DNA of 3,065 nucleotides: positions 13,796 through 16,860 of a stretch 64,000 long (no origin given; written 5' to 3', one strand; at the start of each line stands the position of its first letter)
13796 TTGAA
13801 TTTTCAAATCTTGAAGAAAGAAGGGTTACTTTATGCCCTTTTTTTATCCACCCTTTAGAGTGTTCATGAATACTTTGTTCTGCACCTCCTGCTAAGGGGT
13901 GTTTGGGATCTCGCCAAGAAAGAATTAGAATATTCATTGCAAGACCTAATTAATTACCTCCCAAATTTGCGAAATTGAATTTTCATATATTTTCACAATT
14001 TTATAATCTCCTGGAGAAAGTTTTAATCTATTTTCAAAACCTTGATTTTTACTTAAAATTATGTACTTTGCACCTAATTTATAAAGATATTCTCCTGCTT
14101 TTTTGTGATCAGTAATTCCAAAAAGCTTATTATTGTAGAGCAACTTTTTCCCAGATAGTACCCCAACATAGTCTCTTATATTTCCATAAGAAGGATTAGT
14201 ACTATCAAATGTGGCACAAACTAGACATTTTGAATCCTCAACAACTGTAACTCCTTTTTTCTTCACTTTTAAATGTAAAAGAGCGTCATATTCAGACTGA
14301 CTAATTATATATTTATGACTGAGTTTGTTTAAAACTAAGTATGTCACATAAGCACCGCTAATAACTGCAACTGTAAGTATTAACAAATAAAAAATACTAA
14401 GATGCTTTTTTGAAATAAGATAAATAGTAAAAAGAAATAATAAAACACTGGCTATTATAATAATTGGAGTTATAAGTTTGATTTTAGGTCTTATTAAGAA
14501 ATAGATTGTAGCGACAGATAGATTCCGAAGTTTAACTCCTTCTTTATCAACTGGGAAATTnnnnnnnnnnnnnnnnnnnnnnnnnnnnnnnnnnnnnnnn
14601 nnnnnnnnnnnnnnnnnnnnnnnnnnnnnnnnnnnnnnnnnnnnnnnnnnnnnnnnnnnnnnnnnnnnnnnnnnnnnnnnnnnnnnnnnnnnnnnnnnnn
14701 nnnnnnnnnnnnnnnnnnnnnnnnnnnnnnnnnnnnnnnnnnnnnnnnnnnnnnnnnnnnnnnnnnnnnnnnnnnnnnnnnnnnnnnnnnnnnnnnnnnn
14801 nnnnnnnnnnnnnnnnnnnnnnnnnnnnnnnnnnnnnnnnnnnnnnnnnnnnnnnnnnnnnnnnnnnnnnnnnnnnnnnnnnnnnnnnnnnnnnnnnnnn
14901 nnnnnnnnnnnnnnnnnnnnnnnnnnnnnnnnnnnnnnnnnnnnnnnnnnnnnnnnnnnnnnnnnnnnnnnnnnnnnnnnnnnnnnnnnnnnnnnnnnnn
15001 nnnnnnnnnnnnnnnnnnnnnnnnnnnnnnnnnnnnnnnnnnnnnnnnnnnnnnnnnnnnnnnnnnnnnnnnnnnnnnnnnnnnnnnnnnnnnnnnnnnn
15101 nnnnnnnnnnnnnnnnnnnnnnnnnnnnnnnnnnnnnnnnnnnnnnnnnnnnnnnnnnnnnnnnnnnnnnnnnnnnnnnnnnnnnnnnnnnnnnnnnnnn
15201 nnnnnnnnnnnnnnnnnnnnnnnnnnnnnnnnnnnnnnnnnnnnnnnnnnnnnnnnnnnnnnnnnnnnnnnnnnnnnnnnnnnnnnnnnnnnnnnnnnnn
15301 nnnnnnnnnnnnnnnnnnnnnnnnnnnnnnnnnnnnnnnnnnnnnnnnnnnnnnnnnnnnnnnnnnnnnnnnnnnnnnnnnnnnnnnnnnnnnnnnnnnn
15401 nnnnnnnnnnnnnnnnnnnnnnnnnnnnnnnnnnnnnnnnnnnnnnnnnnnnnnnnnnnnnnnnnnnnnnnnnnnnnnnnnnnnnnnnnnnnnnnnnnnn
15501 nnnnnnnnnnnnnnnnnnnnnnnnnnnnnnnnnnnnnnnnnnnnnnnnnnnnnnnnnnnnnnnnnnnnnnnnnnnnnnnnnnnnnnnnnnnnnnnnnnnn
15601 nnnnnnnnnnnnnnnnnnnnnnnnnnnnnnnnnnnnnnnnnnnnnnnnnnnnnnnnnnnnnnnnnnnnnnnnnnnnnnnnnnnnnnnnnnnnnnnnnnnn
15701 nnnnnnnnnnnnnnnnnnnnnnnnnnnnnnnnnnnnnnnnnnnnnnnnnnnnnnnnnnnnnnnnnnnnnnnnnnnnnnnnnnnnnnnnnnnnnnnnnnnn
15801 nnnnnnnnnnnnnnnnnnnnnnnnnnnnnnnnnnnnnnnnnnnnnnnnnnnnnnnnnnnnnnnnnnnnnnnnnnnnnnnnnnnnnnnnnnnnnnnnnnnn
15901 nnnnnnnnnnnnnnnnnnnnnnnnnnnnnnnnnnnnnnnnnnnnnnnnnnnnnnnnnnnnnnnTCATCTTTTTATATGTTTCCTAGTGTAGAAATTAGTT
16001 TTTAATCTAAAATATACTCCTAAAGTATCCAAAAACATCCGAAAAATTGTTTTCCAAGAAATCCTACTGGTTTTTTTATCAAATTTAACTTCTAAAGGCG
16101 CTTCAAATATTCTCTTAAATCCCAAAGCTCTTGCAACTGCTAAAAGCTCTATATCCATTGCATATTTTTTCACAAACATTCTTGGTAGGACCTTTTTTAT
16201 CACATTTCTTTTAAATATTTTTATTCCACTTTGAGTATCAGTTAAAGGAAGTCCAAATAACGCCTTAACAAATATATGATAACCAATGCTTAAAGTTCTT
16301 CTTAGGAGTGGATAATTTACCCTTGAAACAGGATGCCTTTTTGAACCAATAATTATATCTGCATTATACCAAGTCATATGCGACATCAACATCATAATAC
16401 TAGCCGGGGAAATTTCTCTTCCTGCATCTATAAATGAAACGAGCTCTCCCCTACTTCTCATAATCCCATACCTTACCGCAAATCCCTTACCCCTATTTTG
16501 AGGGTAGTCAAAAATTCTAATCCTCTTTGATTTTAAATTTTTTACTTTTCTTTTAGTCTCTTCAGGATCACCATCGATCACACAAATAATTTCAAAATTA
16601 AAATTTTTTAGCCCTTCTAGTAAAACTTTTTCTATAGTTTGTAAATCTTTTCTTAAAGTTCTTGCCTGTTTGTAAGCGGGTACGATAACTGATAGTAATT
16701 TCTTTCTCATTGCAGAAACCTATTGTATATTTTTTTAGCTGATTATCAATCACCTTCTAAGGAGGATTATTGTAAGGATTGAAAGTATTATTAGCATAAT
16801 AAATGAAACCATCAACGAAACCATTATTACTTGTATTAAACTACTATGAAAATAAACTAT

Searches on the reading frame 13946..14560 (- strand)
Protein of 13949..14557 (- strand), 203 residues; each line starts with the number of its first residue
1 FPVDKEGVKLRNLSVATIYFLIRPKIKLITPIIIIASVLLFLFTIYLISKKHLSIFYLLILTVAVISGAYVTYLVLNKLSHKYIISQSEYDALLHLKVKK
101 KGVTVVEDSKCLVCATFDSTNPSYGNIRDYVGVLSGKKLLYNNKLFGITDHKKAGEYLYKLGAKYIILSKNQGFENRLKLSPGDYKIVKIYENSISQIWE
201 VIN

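Call 80: search_protein_families(library=pfam, proteins=[window:13949-14557:-, window:13946-14560:-], max_evalue=10)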
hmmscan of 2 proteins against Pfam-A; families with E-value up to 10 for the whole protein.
seq(203 aa): 4 families
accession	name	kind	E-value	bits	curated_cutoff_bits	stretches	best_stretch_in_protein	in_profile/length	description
PF00235.25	Profilin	-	0.022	15.3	25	1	81-134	67-118/127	Profilin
PF10066.14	DUF2304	-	0.027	15.2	25.5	1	32-70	5-43/106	Uncharacterized conserved protein (DUF2304)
PF09053.15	CagZ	-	0.036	14.1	25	1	134-176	140-183/199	CagZ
PF13567.11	DUF4131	-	0.062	13.4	31.6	1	31-79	6-56/165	Domain of unknown function (DUF4131)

window:13946-14560:- (204 aa): 4 families
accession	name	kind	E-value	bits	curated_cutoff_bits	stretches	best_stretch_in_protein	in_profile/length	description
PF00235.25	Profilin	-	0.022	15.3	25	1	82-135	67-118/127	Profilin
PF10066.14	DUF2304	-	0.027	15.2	25.5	1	33-71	5-43/106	Uncharacterized conserved protein (DUF2304)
PF09053.15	CagZ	-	0.036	14.1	25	1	135-177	140-183/199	CagZ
PF13567.11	DUF4131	-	0.063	13.4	31.6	1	32-80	6-56/165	Domain of unknown function (DUF4131)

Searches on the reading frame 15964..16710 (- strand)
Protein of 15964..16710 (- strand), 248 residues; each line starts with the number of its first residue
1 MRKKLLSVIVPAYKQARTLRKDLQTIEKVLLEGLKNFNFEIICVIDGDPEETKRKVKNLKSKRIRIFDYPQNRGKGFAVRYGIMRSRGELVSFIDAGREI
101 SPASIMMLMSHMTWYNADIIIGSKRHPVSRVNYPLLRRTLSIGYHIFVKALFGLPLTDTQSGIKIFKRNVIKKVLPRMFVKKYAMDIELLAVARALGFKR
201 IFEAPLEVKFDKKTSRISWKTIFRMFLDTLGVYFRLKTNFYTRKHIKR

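Call 5: search_protein_families(library=pfam, proteins=[window:15964-16710:-], max_evalue=0.01)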
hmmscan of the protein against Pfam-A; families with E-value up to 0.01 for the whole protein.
window:15964-16710:- (248 aa): 2 families
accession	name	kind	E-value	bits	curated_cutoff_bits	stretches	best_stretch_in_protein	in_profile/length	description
PF00535.33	Glycos_transf_2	-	1.3e-20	74.4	23.3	1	7-174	1-167/168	Glycosyl transferase family 2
PF10111.15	Glyco_tranf_2_2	-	0.00014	21.9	27.3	1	26-107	15-101/276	Glycosyltransferase like family 2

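Call 11: search_protein_families(library=ncbifam, proteins=[window:15964-16710:-], max_evalue=0.001)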
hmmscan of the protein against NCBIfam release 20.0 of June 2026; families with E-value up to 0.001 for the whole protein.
window:15964-16710:- (248 aa): 15 families
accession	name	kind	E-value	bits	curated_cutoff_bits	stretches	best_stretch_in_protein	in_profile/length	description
NF058614.1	PPMAGASynPpgS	equivalog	1.2e-11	44.5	370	1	8-210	4-198/226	polyprenyl-phospho-N-acetylgalactosaminyl synthase PpgS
TIGR03937.1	PgaC_IcaA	equivalog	3.4e-11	42.7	422.3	1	4-113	45-151/407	poly-beta-1,6-N-acetyl-D-glucosamine synthase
NF041875.1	EPS_EpsD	equivalog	4.2e-10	39.5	370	1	6-135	1-127/325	exopolysaccharide biosynthesis glycosyltransferase EpsD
NF047588.1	GlcsyltransPgfSStrep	equivalog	4.9e-10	39.1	500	1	6-175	3-168/308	glycosyltransferase PgfS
TIGR04182.1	glyco_TIGR04182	equivalog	1.2e-07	31.4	325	1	23-188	12-169/293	S-layer glycoprotein N-glycosyltransferase AglJ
NF007482.0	PRK10073.1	equivalog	3.2e-07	29.7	423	1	3-113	5-111/334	glycosyltransferase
NF047683.1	TeichurnBiosyTuaG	equivalog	5.7e-07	29.4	400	1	3-100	5-99/252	teichuronic acid biosynthesis protein TuaG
NF038299.1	EPS_HpsN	equivalog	1.7e-06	27.2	425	1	5-118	2-109/317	hormogonium polysaccharide biosynthesis glycosyltransferase HpsN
NF010496.0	PRK13915.1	equivalog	5e-06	25.8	262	1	4-109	31-139/307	glucosyl-3-phosphoglycerate synthase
NF050050.1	ProtGlycPglI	equivalog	5.7e-06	25.9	500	1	5-112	3-108/306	GalNAc(5)-diNAcBac-PP-undecaprenol beta-1,3-glucosyltransferase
TIGR04283.1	glyco_like_mftF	equivalog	9.7e-06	25.3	182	1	6-105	1-90/221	TIGR04283 family arsenosugar biosynthesis glycosyltransferase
NF038302.1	EPS_HpsE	equivalog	6.3e-05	22.1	300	1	6-97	3-96/307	hormogonium polysaccharide biosynthesis glycosyltransferase HpsE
TIGR03965.1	mycofact_glyco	equivalog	0.00011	21.2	280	1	6-97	76-164/467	mycofactocin biosynthesis glycosyltransferase MftF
TIGR04017.1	WcaA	equivalog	0.00016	21.4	495.75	1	3-113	4-111/279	colanic acid biosynthesis glycosyltransferase WcaA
NF007453.0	PRK10018.1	equivalog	0.00017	21.3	382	1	3-113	5-112/280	colanic acid biosynthesis glycosyltransferase WcaA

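Call 82: find_related_loci(query=window:15964-16710:-, collection=metagenome_contigs, flank=8000)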
Query window:15964-16710:- (248 aa) in metagenome_contigs; peptide patterns used: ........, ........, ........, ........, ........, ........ (x = any residue, [..] = any of these).
227 stretches matched a pattern; 3 encode a relative of the query (tblastn E <= 1e-3); 3 distinct loci.
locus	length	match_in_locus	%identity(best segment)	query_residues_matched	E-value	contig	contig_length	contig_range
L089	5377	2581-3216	28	11-225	4e-18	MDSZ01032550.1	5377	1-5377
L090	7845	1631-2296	27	7-236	2e-12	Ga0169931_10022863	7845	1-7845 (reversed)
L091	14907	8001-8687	27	6-239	6e-12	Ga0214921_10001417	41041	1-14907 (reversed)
